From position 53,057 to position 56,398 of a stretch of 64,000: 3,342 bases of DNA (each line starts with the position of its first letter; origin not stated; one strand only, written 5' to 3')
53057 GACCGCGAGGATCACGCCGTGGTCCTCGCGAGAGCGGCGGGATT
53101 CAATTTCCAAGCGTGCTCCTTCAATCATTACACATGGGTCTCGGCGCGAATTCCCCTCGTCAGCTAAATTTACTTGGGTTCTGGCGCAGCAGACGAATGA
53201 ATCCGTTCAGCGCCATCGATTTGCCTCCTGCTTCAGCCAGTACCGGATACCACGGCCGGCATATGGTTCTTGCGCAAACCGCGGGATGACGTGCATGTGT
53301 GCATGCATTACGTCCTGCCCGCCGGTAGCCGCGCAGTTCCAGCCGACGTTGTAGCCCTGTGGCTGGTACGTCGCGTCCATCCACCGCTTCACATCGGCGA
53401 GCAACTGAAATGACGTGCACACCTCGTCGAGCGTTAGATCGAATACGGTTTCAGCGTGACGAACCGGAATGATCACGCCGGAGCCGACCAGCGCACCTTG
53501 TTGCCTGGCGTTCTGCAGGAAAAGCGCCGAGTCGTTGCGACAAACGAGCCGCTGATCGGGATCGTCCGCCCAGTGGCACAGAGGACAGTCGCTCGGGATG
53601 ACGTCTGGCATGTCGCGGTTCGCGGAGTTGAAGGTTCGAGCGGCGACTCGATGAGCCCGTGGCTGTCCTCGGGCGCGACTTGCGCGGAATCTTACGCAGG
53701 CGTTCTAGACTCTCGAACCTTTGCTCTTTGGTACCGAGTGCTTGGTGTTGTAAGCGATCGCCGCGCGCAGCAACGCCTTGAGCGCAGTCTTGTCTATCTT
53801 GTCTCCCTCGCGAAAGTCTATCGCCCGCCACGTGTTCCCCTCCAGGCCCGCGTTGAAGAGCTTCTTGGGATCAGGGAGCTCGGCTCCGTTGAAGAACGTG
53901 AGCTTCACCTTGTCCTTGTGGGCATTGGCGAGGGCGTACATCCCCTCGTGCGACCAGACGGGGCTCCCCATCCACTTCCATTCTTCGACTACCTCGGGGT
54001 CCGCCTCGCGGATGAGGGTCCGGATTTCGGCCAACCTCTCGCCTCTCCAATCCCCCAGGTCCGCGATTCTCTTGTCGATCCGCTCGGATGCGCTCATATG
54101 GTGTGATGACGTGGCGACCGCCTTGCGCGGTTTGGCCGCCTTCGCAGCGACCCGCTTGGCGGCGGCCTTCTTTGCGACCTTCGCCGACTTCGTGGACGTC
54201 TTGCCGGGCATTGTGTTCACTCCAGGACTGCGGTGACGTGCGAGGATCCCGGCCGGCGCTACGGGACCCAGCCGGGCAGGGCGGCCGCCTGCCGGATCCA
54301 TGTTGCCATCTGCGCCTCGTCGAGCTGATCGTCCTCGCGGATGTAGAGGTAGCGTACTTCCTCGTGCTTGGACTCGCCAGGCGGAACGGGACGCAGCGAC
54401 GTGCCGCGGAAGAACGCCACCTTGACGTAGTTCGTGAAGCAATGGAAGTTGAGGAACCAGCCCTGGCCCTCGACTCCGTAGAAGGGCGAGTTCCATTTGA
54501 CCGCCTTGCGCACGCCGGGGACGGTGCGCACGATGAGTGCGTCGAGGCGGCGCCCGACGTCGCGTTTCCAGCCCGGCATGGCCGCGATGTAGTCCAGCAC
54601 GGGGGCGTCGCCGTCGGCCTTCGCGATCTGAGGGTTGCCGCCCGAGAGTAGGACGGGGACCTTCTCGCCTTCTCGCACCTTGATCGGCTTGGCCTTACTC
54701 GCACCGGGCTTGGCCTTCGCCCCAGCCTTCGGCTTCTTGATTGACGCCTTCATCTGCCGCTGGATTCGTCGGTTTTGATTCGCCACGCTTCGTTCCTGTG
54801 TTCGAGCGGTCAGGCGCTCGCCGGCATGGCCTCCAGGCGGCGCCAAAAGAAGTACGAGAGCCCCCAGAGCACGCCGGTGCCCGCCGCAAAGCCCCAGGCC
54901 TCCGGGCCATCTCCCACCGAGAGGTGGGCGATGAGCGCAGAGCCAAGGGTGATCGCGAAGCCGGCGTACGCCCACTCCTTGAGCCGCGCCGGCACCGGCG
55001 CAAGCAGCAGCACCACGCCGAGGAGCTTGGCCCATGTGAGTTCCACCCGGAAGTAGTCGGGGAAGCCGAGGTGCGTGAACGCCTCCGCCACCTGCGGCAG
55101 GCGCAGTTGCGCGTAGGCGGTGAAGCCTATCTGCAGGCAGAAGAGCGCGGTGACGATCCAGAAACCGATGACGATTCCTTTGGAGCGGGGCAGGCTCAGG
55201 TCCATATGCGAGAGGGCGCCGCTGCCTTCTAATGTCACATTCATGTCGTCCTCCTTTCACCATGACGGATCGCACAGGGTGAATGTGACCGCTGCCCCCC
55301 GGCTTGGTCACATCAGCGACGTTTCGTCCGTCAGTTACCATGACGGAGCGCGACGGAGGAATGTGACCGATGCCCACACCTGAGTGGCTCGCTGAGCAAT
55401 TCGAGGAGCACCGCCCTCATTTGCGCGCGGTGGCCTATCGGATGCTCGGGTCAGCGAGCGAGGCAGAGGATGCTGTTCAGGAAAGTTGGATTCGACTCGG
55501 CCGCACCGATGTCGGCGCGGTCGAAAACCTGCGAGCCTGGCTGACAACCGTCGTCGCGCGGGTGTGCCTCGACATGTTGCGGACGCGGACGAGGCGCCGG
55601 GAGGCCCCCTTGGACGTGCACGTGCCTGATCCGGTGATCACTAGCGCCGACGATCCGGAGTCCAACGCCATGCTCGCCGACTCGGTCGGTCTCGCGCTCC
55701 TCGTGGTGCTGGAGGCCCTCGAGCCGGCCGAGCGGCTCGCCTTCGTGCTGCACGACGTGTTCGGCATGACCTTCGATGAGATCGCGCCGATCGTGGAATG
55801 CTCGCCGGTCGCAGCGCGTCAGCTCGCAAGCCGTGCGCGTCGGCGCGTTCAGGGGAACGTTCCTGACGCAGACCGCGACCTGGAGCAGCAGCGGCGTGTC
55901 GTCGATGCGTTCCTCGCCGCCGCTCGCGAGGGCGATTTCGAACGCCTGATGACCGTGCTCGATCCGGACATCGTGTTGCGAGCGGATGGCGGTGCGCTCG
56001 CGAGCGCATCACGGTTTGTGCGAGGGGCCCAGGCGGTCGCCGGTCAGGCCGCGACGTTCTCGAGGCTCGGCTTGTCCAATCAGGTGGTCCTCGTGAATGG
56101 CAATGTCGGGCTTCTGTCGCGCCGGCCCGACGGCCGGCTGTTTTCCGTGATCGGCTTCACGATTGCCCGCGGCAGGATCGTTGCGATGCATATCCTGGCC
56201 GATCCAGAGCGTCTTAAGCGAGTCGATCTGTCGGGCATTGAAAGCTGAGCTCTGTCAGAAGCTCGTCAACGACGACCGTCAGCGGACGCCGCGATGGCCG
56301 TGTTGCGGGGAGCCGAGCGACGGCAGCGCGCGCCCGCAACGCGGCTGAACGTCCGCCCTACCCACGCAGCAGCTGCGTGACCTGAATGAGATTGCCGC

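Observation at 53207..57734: Two adjacent ECF41-like sigma genes with mirrored, bidirectional GTCACA-N16-CGTC promoter cassettes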

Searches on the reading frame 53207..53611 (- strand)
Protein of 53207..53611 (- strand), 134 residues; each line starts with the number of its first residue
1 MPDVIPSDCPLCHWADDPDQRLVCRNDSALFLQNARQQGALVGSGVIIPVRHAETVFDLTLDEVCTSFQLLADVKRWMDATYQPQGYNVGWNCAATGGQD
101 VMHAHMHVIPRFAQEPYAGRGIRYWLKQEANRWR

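Call 5: search_protein_families(library=pfam, proteins=[window:53207-53611:-])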
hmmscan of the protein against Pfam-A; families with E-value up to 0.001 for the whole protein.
window:53207-53611:- (134 aa): 1 family
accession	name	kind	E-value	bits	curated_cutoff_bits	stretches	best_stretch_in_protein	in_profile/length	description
PF01230.28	HIT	-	9.9e-12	45.8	21.5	1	46-112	30-96/98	HIT domain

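Call 6: search_protein_families(library=ncbifam, proteins=[window:53207-53611:-])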
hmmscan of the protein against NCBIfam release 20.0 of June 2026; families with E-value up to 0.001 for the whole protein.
window:53207-53611:- (134 aa): 2 families
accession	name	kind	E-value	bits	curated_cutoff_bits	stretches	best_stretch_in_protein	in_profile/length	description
NF052622.1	ATPAdlTfActino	equivalog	5.8e-09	35.7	290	1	43-113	73-144/176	ATP adenylyltransferase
NF045834.1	M_plasma_HinT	exception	0.00016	22.5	130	1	46-110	36-100/102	histidine triad protein HinT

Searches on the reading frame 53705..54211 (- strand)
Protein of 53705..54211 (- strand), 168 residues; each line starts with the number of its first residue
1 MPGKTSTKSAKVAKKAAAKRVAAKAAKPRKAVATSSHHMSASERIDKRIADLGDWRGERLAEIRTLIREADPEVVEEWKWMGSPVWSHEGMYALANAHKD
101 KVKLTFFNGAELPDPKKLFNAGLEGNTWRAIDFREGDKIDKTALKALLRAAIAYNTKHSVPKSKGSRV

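Call 5: search_protein_families(library=pfam, proteins=[window:53705-54211:-])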
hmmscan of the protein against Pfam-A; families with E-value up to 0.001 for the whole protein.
window:53705-54211:- (168 aa): 2 families
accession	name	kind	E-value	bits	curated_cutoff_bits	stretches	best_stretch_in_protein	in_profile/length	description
PF08818.16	DUF1801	-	5.2e-23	81.7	27.2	1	56-152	1-85/85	Domain of unknown function (DU1801)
PF18899.5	DUF5655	-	8.5e-05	23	24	1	62-151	18-105/109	Domain of unknown function (DUF5655)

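Call 6: search_protein_families(library=ncbifam, proteins=[window:53705-54211:-])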
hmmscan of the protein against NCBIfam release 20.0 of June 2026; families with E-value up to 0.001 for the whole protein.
window:53705-54211:- (168 aa): 0 families

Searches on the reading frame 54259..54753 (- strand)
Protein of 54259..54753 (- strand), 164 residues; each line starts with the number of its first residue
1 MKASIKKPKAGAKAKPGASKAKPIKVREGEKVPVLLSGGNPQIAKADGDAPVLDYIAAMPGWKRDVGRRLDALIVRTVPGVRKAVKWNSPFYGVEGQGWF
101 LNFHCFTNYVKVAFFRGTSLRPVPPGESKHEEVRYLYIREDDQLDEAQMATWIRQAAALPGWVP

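Call 5: search_protein_families(library=pfam, proteins=[window:54259-54753:-])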
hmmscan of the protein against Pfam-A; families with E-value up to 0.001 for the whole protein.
window:54259-54753:- (164 aa): 1 family
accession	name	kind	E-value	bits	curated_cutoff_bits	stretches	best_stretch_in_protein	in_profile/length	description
PF08818.16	DUF1801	-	1.7e-18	67.2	27.2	1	63-156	1-84/85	Domain of unknown function (DU1801)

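Call 6: search_protein_families(library=ncbifam, proteins=[window:54259-54753:-])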
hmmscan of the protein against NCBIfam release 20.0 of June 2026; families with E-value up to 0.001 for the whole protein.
window:54259-54753:- (164 aa): 0 families

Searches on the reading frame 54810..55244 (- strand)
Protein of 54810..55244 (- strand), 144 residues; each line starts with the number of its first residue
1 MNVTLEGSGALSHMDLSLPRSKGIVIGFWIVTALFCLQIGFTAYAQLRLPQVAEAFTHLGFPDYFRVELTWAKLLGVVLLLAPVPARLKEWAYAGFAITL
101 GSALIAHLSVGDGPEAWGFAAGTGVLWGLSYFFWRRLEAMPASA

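Call 5: search_protein_families(library=pfam, proteins=[window:54810-55244:-])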
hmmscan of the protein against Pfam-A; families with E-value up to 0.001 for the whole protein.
window:54810-55244:- (144 aa): 1 family
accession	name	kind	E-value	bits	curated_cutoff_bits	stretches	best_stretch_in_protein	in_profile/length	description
PF13564.11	DoxX_2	-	4.3e-18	65.8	26.3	1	30-126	1-99/103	DoxX-like family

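Call 6: search_protein_families(library=ncbifam, proteins=[window:54810-55244:-])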
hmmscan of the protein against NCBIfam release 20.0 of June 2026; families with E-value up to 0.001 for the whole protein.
window:54810-55244:- (144 aa): 0 families

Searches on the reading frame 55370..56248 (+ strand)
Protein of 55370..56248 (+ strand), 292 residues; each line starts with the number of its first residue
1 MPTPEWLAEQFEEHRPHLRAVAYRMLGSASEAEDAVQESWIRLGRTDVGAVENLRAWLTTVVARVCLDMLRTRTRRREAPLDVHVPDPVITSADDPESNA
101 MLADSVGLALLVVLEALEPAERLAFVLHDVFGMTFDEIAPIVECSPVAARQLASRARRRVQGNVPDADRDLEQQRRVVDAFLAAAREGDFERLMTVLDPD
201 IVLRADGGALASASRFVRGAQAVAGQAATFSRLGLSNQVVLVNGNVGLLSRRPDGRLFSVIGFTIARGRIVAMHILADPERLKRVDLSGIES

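Call 5: search_protein_families(library=pfam, proteins=[window:55370-56248:+])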
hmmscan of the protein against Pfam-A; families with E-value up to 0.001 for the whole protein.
window:55370-56248:+ (292 aa): 5 families
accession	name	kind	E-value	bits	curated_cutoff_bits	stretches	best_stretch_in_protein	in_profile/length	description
PF04542.20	Sigma70_r2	-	3.6e-15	55.9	24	1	11-76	2-71/71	Sigma-70 region 2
PF08281.18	Sigma70_r4_2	-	2.8e-11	43.3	25.7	1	109-159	3-53/54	Sigma-70, region 4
PF12680.13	SnoaL_2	-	0.00013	22.9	27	1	178-249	1-69/102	SnoaL-like domain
PF04545.22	Sigma70_r4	-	0.00025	21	24.1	1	113-160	1-48/50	Sigma-70, region 4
PF22233.2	PhyR_sigma-like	-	0.00068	19.8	27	0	114-158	1-45/50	Response regulator PhyR, sigma-like domain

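Call 6: search_protein_families(library=ncbifam, proteins=[window:55370-56248:+])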
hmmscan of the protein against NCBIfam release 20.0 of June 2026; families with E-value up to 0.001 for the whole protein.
window:55370-56248:+ (292 aa): 66 families (the best 25 are shown)
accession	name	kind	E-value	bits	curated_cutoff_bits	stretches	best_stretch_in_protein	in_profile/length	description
NF007214.0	PRK09636.1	subfamily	1.3e-83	280.6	271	1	8-286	7-290/293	RNA polymerase sigma factor SigJ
TIGR02957.1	SigX4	subfamily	3.2e-75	252.9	323.25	1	9-285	1-280/281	RNA polymerase sigma-70 factor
NF007213.0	PRK09635.1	equivalog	5.5e-58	196.4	317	1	8-284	8-282/290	RNA polymerase sigma factor SigI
NF006089.0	PRK08241.1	subfamily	8.2e-34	117.2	240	2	86-287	125-336/343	RNA polymerase subunit sigma-70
TIGR02960.1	SigX5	hypoth_equivalog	2.1e-26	92.9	264.75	2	8-79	8-81/322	RNA polymerase sigma-70 factor, TIGR02960 family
NF058625.1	sigma_PG0214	equivalog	2.8e-21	76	130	1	10-163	9-160/170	GFO_1088 family ECF-type sigma factor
TIGR02937.1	sigma70-ECF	superfamily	3e-19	69.3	42.9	1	7-161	3-162/165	sigma-70 family RNA polymerase sigma factor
TIGR02983.1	SigE-fam_strep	subfamily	3.8e-16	59.4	141.55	1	7-163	8-157/162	SigE family RNA polymerase sigma factor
NF004113.0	PRK05602.1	equivalog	1e-15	58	208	1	12-169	52-206/211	RNA polymerase sigma factor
NF007225.0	PRK09643.1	equivalog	3.5e-15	56.2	190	1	9-174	31-192/204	RNA polymerase sigma factor SigM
NF007229.0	PRK09647.1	equivalog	4.5e-15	55.6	265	1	4-177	44-215/220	RNA polymerase sigma factor SigE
NF009176.0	PRK12524.1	equivalog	4.1e-14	52.8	264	1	16-163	37-183/196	RNA polymerase sigma factor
TIGR02985.1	Sig70_bacteroi1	subfamily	1.1e-11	45.2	126.4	1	11-158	7-156/162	RNA polymerase sigma-70 factor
NF008888.0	PRK11922.1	equivalog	1.8e-10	40.9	204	1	21-164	46-196/231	RNA polymerase sigma factor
NF008889.0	PRK11924.1-1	subfamily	8.4e-10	38.6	181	1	4-156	9-159/173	RNA polymerase sigma factor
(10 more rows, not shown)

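Call 10: find_homologous_proteins(query=window:55370-56248:+, max_evalue=1e-30)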
Query window:55370-56248:+ (292 aa): 8000 proteins with E <= 1e-30 among 8000 candidates; the best 120 are listed.
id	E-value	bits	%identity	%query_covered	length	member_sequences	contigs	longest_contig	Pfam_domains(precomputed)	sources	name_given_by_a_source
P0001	1.6e-182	623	100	100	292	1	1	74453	PF04542.21,PF08281.19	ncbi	-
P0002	1.7e-181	620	100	100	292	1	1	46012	PF04542.21,PF08281.19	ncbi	-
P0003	2.1e-180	616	99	100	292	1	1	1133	PF04542.21,PF08281.19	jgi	jgi:RNA polymerase sigma factor (sigma-70 family)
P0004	5.3e-167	572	93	100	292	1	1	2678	PF04542.21,PF08281.19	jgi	jgi:RNA polymerase sigma factor (sigma-70 family)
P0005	8.3e-164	562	91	100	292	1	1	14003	PF04542.21,PF08281.19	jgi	jgi:RNA polymerase sigma-70 factor, ECF subfamily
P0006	1.2e-162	558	92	100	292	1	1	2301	PF12680.14,PF04542.21,PF08281.19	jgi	jgi:RNA polymerase sigma-70 factor (ECF subfamily)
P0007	1.4e-162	558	91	99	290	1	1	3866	PF12680.14,PF04542.21,PF08281.19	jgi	jgi:RNA polymerase sigma-70 factor (ECF subfamily)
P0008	2.8e-162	557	91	100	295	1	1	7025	PF04542.21,PF08281.19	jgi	jgi:RNA polymerase sigma factor (sigma-70 family)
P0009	3.1e-162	556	92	100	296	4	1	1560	PF04542.21,PF08281.19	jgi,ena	-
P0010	1.0e-161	555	90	100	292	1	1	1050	PF04542.21,PF08281.19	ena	-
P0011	1.0e-161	555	91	100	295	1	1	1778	PF04542.21,PF08281.19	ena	-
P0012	1.5e-161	554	92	100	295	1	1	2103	PF04542.21,PF08281.19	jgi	jgi:RNA polymerase sigma factor (sigma-70 family)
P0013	1.6e-161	554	91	100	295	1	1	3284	PF12680.14,PF04542.21,PF08281.19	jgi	jgi:RNA polymerase sigma factor (sigma-70 family)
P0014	2.2e-161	554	90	100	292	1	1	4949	PF12680.14,PF04542.21,PF08281.19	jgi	jgi:RNA polymerase sigma-70 factor (ECF subfamily)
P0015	2.9e-161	553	91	100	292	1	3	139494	PF12680.14,PF04542.21,PF08281.19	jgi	jgi:RNA polymerase sigma factor (sigma-70 family)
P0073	1.4e-152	525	85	100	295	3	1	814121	PF04542.21,PF08281.19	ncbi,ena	-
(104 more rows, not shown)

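Call 13: find_encoding_contigs(protein=P0073, flank=6000, max_places=3)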
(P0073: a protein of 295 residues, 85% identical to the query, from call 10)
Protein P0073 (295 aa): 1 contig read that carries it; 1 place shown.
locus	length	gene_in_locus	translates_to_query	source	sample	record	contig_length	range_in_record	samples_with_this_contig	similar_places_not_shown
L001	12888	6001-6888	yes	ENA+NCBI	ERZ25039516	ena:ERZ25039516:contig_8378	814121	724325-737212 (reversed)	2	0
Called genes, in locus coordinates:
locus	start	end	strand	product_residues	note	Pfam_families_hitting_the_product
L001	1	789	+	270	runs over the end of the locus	PF14378:PAP2_3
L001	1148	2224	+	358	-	PF02687:FtsX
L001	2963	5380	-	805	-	PF02463:SMC_N (faint), PF13555:AAA_29 (faint), PF20703:nSTAND1 (faint), PF00684:DnaJ_CXXCXGXG (faint), PF00005:ABC_tran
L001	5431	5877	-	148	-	PF13564:DoxX_2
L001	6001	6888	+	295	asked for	PF04542:Sigma70_r2, PF08281:Sigma70_r4_2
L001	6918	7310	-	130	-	PF00903:Glyoxalase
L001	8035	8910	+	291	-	PF04542:Sigma70_r2, PF08281:Sigma70_r4_2, PF04545:Sigma70_r4 (weak)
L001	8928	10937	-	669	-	PF14871:GHL6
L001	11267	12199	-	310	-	PF00144:Beta-lactamase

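Call 18: find_related_loci(query=window:55370-56248:+, collection=metagenome_contigs, flank=3000)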
Query window:55370-56248:+ (292 aa) in metagenome_contigs; peptide patterns used: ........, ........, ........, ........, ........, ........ (x = any residue, [..] = any of these).
600 stretches matched a pattern (row limit reached: there are more); 297 encode a relative of the query (tblastn E <= 1e-3); the best 80 are kept; 80 distinct loci.
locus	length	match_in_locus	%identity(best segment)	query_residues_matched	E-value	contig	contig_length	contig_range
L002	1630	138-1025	92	1-292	0e+0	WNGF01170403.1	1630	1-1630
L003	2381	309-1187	85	1-292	9e-170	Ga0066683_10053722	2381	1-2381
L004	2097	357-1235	85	1-292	3e-170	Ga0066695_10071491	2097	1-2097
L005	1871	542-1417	84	1-291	3e-171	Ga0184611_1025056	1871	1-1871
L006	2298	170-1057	83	1-292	5e-169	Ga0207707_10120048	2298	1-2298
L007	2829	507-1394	84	1-292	8e-167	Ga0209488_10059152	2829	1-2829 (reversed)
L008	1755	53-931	83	1-292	2e-170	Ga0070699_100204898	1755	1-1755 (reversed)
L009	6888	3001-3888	83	1-292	8e-157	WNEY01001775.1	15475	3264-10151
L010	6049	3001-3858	85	7-292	4e-156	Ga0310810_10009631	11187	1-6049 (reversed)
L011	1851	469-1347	84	1-292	8e-169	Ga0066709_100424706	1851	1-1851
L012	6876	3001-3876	91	1-292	8e-156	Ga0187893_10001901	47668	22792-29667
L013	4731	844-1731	82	1-292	1e-155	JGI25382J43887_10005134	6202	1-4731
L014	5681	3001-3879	81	1-292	7e-153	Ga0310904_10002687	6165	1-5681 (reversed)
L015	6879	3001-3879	81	1-292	5e-151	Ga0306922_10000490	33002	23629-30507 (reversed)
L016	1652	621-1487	83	7-291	3e-163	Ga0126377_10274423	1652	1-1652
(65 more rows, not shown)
